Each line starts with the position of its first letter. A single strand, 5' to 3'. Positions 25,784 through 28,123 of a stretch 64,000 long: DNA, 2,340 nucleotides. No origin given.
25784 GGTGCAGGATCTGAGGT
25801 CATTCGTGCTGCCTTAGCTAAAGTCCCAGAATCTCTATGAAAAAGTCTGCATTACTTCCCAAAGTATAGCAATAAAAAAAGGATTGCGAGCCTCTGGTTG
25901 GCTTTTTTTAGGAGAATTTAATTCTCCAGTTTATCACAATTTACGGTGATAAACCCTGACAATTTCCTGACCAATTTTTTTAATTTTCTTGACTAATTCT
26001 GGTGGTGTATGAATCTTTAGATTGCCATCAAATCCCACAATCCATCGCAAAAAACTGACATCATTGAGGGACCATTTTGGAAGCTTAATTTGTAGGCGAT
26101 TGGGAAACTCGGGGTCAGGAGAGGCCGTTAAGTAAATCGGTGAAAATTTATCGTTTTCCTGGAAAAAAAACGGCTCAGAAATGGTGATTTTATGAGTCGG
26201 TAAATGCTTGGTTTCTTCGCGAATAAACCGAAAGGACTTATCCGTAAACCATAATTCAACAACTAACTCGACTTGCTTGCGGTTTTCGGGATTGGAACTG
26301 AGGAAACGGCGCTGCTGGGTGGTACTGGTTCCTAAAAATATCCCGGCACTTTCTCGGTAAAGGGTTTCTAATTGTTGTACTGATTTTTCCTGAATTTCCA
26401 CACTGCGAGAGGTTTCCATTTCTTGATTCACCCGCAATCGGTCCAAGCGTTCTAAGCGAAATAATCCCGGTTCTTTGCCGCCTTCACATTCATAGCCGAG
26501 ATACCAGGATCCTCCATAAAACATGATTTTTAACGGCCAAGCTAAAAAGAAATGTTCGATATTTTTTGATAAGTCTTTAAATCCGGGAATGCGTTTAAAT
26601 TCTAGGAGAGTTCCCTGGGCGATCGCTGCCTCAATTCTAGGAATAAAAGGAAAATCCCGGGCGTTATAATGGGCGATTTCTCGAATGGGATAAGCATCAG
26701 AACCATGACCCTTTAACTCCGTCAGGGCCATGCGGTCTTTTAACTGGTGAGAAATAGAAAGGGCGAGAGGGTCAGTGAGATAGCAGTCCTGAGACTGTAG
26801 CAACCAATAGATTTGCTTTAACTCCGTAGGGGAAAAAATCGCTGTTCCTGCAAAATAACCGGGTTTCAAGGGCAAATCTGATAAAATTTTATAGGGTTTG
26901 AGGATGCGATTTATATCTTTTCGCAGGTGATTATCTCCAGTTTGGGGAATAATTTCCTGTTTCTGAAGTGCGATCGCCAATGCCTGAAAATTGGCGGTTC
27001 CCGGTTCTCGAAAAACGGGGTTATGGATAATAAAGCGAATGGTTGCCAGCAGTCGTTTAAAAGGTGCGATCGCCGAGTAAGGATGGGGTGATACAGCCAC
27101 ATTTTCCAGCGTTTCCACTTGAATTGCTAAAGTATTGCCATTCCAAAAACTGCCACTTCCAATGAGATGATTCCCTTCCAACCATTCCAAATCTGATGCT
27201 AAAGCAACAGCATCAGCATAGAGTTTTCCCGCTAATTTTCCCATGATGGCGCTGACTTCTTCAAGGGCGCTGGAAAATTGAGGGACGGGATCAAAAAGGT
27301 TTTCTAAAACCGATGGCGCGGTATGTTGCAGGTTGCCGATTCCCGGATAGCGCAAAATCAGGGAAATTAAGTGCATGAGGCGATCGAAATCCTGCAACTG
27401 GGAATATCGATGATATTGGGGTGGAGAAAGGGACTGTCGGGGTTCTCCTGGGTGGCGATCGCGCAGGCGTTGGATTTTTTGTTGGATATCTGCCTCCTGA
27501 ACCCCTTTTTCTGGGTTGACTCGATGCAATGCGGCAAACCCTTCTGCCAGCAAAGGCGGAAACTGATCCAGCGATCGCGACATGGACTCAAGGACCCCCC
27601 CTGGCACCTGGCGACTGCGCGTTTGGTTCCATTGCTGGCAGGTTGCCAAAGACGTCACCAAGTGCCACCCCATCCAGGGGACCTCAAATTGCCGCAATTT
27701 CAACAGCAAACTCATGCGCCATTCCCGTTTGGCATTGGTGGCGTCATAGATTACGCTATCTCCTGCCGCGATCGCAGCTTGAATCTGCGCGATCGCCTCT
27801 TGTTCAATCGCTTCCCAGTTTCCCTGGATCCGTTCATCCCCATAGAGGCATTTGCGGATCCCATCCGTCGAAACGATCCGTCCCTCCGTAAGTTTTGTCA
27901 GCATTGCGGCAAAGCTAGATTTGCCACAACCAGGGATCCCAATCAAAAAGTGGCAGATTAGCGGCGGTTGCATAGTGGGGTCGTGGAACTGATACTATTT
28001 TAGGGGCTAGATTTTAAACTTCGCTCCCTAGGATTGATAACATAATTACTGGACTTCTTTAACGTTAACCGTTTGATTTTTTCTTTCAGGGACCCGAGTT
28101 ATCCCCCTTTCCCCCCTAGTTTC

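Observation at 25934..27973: P-loop kinase fused to an HTH-WYL-WCX regulator module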

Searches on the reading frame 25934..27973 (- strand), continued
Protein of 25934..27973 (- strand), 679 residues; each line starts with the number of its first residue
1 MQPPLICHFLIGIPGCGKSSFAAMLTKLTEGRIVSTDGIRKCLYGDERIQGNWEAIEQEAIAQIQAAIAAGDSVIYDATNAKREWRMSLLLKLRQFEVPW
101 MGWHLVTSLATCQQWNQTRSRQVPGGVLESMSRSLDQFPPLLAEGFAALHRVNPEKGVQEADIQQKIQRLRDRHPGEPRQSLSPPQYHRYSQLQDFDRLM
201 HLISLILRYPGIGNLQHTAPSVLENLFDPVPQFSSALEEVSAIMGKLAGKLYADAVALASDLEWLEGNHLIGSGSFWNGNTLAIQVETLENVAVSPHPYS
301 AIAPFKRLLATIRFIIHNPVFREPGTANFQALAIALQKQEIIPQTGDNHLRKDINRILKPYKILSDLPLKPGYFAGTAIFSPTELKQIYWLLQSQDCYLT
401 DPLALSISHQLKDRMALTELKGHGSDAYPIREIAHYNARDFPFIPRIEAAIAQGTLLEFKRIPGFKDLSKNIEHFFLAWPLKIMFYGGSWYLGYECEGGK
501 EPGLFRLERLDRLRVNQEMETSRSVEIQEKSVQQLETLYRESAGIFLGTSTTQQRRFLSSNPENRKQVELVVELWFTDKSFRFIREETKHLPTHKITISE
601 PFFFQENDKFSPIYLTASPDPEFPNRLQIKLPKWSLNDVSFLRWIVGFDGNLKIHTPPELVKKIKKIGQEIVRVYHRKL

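Call 97: find_homologous_proteins(query=L067:5494-6297:+, max_evalue=1e-10)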
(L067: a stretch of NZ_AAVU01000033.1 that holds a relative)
Query L067:5494-6297:+ (268 aa): 1890 proteins with E <= 1e-10 among 2647 candidates; the best 120 are listed.
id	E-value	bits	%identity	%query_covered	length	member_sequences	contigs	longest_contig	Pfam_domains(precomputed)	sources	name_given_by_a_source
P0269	1.1e-172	591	97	100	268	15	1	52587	PF03787.21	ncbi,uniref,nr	ncbi:RAMP superfamily CRISPR-associated protein [Limnoraphis robusta Tam1]|uniref:RAMP superfamily C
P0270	1.4e-154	531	89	99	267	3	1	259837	PF03787.21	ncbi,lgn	ncbi:MAG: RAMP superfamily CRISPR-associated protein [Cyanobacteria bacterium J06592_8]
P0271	4.0e-138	477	78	100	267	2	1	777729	PF03787.21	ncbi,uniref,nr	ncbi:conserved hypothetical protein [Planktothrix sp. PCC 11201]|uniref:type III-B CRISPR module RAM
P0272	5.4e-138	477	78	100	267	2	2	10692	PF03787.21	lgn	-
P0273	4.8e-137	474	77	100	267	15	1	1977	PF03787.21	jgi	-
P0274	4.5e-136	471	77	100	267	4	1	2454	PF03787.21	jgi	-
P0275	1.6e-135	469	75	100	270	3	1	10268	PF03787.21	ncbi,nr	ncbi:MAG: type III-B CRISPR module RAMP protein Cmr4 [Okeania sp. SIO1H6]|nr:type III-B CRISPR modul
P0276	2.9e-134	465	75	100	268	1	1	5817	PF03787.21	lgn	-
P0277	7.2e-133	460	74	100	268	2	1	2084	PF03787.21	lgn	-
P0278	1.6e-132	459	74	100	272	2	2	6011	PF03787.21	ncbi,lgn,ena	-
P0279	1.1e-131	456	73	99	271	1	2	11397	PF03787.21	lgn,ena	-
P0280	4.7e-131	454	73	100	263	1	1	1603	PF03787.21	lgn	-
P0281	1.1e-130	453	73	99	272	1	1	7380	PF03787.21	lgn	-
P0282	2.4e-130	452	73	99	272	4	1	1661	PF03787.21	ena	-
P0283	8.5e-130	450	73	100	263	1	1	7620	PF03787.21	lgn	-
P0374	6.7e-120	418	69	100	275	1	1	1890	PF03787.21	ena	-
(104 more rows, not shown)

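Call 110: search_dna_similar(query=window:25937-27973:-, collection=phages, mode=protein, max_rows=10, max_evalue=0.001)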
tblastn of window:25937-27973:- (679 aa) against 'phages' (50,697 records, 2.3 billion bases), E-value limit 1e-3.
Records with a match: 35; places in all: 35; records where one place covers at least 80% of the query: 0.
Best place of each record, by identity: <60% 35.
By first word of the organism name: Bacillus 35.
By host as written in the record: Bacillus anthracis Sterne 10; Bacillus anthracis 7; Bacillus cereus 6; Bacillus cereus VKM B-370 2; Bacillus subtilis 2; Bacillus subtilis BEST7003 2; Bacillus cohnii 2; Bacillus sp. 1; and 3 more.
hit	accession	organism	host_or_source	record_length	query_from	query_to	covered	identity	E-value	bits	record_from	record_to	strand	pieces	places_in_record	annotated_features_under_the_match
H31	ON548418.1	Bacillus phage vB_BanS-Thrax2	Bacillus anthracis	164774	9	177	25%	31.2%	3e-7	60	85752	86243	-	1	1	polynucleotide kinase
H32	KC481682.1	Bacillus phage vB_BanS-Tsamsa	Bacillus anthracis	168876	9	155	22%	35.1%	1e-8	65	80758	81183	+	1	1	hypothetical protein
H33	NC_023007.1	Bacillus phage vB_BanS-Tsamsa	Bacillus anthracis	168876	9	155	22%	35.1%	1e-8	65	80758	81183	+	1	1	hypothetical protein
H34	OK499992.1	Bacillus phage vB_BanS_Nate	Bacillus anthracis Sterne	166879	9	177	25%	30.2%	5e-7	59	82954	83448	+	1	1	AAA family ATPase domain-containing protein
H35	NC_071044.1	Bacillus phage vB_BanS_Nate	Bacillus anthracis Sterne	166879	9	177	25%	30.2%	5e-7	59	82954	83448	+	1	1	ATPase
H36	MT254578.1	Bacillus phage Izhevsk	Bacillus cereus VKM B-370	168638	9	155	22%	34.7%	9e-9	65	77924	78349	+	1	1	AAA family ATPase domain-containing protein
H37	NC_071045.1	Bacillus phage Izhevsk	Bacillus cereus VKM B-370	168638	9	155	22%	34.7%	9e-9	65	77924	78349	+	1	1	ATPase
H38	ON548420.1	Bacillus phage vB_BanS-Thrax4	Bacillus anthracis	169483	9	155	22%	34.5%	1e-8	64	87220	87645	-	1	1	polynucleotide kinase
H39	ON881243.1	Bacillus phage PK-3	Bacillus sp.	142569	9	145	20%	35.0%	3e-11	73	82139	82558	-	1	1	AAA family ATPase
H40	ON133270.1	Bacillus phage 2S-4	Rosselomorea vietnamensis FJAT-46955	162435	9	145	20%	35.0%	5e-11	72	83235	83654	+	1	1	none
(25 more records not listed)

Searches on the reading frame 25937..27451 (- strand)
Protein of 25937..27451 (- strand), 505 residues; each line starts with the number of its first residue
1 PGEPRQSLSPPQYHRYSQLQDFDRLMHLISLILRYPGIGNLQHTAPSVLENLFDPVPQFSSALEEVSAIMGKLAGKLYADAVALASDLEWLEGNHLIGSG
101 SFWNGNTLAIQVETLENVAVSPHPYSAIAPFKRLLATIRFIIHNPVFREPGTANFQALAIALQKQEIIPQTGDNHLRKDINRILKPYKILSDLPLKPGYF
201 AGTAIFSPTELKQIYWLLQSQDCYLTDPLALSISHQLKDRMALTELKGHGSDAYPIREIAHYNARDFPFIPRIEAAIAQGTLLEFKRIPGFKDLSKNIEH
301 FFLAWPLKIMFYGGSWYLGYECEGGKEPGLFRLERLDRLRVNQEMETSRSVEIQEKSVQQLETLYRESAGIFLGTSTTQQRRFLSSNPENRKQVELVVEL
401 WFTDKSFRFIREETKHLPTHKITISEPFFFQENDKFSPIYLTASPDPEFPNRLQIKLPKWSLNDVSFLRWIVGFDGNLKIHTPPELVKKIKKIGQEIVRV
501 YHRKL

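Call 71: search_protein_representatives(protein=window:25937-27451:-)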
Query: 505 residues. Proteins with E-value up to 0.001 (for the whole library): 217; up to 1e-10: 147; up to 1e-30: 90. The best 150 are listed.
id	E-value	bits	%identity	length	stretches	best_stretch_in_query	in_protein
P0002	0.0e+00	1030.2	89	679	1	1-505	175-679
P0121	2.0e-125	436.1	46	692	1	12-502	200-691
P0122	4.4e-116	405.3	44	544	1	13-501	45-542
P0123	2.0e-111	389.9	41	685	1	12-502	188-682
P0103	1.2e-107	377.5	42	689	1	12-498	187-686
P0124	2.7e-107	376.3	42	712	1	14-501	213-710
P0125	6.7e-100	351.9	40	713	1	9-502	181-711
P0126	1.8e-99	350.5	39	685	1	12-501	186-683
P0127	3.2e-99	349.7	42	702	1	12-501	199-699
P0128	3.8e-99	349.4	39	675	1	10-501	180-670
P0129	2.0e-97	343.7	38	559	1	12-502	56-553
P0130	1.5e-96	340.9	41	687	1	13-497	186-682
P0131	2.5e-96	340.1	38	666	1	9-502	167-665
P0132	3.2e-96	339.8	38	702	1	11-501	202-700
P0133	9.0e-96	338.3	42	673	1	11-501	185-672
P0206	2.2e-32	129.2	30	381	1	137-499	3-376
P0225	6.3e-22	94.7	27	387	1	173-497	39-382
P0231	6.6e-19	84.7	30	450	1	173-501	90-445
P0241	1.9e-15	73.3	31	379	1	123-495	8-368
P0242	2.2e-15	73.1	28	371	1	196-501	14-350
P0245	5.3e-15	71.8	31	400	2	176-492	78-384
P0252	1.5e-13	67.0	29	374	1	198-501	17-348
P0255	7.1e-13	64.8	30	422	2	157-495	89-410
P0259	7.7e-12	61.4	32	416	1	122-385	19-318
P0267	1.8e-10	56.9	34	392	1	122-416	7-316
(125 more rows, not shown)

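Call 72: search_protein_families(library=pfam, proteins=[P0225, P0231, P0242, P0252, P0245, P0255, P0206, P0241, P0267, P0259], max_evalue=0.1)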
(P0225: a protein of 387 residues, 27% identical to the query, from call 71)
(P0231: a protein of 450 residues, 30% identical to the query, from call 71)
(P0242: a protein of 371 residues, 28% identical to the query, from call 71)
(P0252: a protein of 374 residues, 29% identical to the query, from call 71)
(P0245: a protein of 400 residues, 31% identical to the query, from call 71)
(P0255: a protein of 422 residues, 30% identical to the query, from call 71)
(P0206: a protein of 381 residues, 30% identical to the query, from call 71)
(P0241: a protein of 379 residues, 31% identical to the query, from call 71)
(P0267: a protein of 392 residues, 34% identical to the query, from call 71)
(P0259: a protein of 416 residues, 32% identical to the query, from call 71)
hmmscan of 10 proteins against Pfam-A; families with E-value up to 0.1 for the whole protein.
P0225 (387 aa): 1 family
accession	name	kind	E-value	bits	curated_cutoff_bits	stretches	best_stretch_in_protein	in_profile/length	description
PF25583.1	WCX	-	0.00035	21.3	23.9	1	344-382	37-75/76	WCX domain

P0231 (450 aa): 2 families
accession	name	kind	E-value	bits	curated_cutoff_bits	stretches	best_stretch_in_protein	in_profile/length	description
PF13280.12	WYL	-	0.00021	21.6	21.8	1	204-277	4-66/70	WYL domain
PF25583.1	WCX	-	0.0011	19.7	23.9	1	404-439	38-73/76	WCX domain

P0242 (371 aa): 2 families
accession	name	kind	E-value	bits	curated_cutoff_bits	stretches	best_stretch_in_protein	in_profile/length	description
PF25583.1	WCX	-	0.008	16.9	23.9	1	313-344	42-73/76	WCX domain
PF13280.12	WYL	-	0.016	15.6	21.8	1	100-168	4-66/70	WYL domain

P0252 (374 aa): 2 families
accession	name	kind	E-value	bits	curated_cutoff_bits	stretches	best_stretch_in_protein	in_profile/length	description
PF25583.1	WCX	-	0.00027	21.7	23.9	1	308-341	39-72/76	WCX domain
PF13280.12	WYL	-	0.00029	21.2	21.8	1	97-160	2-64/70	WYL domain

P0245 (400 aa): 2 families
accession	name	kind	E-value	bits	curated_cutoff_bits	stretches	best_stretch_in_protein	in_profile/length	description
PF25583.1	WCX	-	0.00013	22.7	23.9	1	304-386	3-72/76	WCX domain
PF18495.6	VbhA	-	0.039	14.4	25.9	1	56-83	1-28/47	Antitoxin VbhA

P0255 (422 aa): 3 families
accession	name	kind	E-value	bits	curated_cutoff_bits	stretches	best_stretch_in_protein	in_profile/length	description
PF25583.1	WCX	-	1.6e-07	32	23.9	1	332-411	3-74/76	WCX domain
PF13280.12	WYL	-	6.4e-05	23.3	21.8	1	214-280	2-66/70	WYL domain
PF16591.11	HBM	-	0.046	13.6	29.8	1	209-304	109-198/254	Helical bimodular sensor domain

P0206 (381 aa): 2 families
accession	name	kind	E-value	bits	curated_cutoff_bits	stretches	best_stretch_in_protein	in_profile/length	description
PF25583.1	WCX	-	2.7e-06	28.1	23.9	1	338-374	39-75/76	WCX domain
PF13280.12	WYL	-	0.01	16.2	21.8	1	152-220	4-67/70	WYL domain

P0241 (379 aa): 2 families
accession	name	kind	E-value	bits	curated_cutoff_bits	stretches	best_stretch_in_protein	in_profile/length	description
PF25583.1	WCX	-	2.5e-05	25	23.9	1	290-370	2-75/76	WCX domain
PF13280.12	WYL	-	0.0027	18.1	21.8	1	175-238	3-65/70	WYL domain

P0267 (392 aa): 1 family
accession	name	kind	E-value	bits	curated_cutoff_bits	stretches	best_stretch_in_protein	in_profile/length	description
PF13280.12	WYL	-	1.5e-06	28.5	21.8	1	179-245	3-67/70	WYL domain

P0259 (416 aa): 2 families
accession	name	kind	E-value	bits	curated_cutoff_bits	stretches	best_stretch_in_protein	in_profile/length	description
PF25583.1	WCX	-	0.014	16.2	23.9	1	325-408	4-74/76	WCX domain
PF13280.12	WYL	-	0.048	14.1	21.8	1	195-247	2-48/70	WYL domain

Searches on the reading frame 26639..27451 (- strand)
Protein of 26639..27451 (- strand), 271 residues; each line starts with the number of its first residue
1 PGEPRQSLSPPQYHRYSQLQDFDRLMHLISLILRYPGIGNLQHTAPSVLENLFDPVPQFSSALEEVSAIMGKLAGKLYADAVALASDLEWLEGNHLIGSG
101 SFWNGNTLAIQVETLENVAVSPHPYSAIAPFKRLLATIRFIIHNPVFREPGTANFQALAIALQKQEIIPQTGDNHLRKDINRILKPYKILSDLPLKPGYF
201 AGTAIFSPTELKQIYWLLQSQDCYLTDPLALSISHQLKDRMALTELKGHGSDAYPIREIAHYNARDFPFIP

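Call 54: predict_structure(alignment_id=A2)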
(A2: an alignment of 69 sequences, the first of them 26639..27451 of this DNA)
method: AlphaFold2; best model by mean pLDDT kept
length: 271 residues; sequences in the alignment: 69
mean_pLDDT: 79.5   pTM: 0.73
mean pLDDT of the five models: 79.5, 78.4, 76.8, 75.7, 75.4
residues with pLDDT >= 90: 129; 70-90: 62; 50-70: 45; < 50: 35
segments of 3 or more residues with pLDDT < 50: 1-6, 201-205, 248-267, 269-271
pLDDT, mean of each block of 10 residues (from residue 1): 53 93 97 91 93 95 98 97 97 83 69 85 92 95 74 79 91 92 93 69 53 69 77 73 56 40 43 44
secondary structure, 60 per line:
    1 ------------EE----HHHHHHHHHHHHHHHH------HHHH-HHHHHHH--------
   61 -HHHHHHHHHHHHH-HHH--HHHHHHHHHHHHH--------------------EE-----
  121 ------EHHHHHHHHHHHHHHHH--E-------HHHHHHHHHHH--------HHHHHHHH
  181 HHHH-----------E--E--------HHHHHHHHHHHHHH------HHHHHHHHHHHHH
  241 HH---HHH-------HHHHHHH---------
elements in order: H19-34 H41-44 H46-52 H62-74 H81-93 H128-143 H154-164 H173-184 H208-221 H228-242 H256-262

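Call 60: fold_search(model_id=the predicted structure, library=pdb)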
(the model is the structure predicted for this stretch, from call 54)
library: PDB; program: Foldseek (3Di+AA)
matches with E <= 10: 119; with E <= 0.001: 0
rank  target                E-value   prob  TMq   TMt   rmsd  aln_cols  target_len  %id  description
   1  5jbr_A                4.6e-01  0.44  0.17  0.28  14.2       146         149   11  Crystal structure of uncharacterized protein Bcav_2135 from Beutenbergia cavernae (released 2016-04-20)
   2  3odo_A                4.6e-01  0.08  0.13  0.10  24.3       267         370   13  Crystal Structure of the DH/PH Domains of p115-RhoGEF (released 2011-01-05)
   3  6nf1                  5.3e-01  0.13  0.16  0.10  21.0       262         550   11  Vav1 inhibited by an allosteric inhibitor: Vav1 inhibitors block GEF activity (released 2019-12-25)
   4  6new                  5.9e-01  0.11  0.15  0.11  22.4       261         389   11  Apo structure of the activated truncation of Vav1 (released 2019-12-25)
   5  6nfa                  9.9e-01  0.08  0.15  0.12  21.9       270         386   11  Vav1 inhibited by an allosteric inhibitor: Vav1 inhibitors block GEF activity (released 2019-12-25)
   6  5jbr_B                1.0e+00  0.30  0.16  0.29  13.9       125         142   11  Crystal structure of uncharacterized protein Bcav_2135 from Beutenbergia cavernae (released 2016-04-20)
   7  5zig_D                1.0e+00  0.06  0.15  0.11  16.9       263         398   16  The Structure of cellobiose 2-epimerase from Spirochaeta thermophila DSM 6192 (released 2019-04-10)
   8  3bji_B                1.1e+00  0.08  0.15  0.12  22.0       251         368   11  Structural Basis of Promiscuous Guanine Nucleotide Exchange by the T-Cell Essential Vav1 (released 2008-07-15)
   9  2vrw_B                1.3e+00  0.08  0.15  0.12  22.3       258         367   10  Critical structural role for the PH and C1 domains of the Vav1 exchange factor (released 2008-06-17)
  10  9jcl_R                1.4e+00  0.03  0.11  0.11  22.4       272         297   11  ADP-bound purinergic receptor 1 with L266P mutant in complex with miniGs/q (released 2025-09-10)
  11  3ky9_A                1.4e+00  0.08  0.15  0.10  21.5       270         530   10  Autoinhibited Vav1 (released 2010-02-23)
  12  3ky9_B                1.6e+00  0.07  0.15  0.09  21.8       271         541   11  Autoinhibited Vav1 (released 2010-02-23)
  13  2j2f_A                1.6e+00  0.06  0.15  0.15  19.2       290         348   11  The T199D Mutant of Stearoyl Acyl Carrier Protein Desaturase from Ricinus Communis (Castor Bean) (released 2006-10-23)
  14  3odx_A                2.0e+00  0.06  0.15  0.13  18.5       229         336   14  Crystal Structure of an N-terminally Truncated Linker-DH/PH Domains of p115-RhoGEF (released 2011-01-05)
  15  3qtm_B                2.0e+00  0.05  0.15  0.13  18.3       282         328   12  Structure of S. pombe nuclear import adaptor Nro1 (Space group P21) (released 2011-09-21)
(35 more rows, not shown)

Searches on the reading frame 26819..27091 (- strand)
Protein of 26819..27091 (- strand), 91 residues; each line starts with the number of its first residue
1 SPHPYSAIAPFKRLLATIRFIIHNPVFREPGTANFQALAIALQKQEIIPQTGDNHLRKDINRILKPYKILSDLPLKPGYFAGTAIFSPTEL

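Call 75: search_protein_families(library=pfam, proteins=[window:26819-27091:-], max_evalue=10)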
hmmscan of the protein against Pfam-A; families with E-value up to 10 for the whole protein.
seq(91 aa): 1 family
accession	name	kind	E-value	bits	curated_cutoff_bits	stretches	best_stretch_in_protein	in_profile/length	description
PF03332.19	PMM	-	0.2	11.9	22.4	1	26-80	41-93/221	Eukaryotic phosphomannomutase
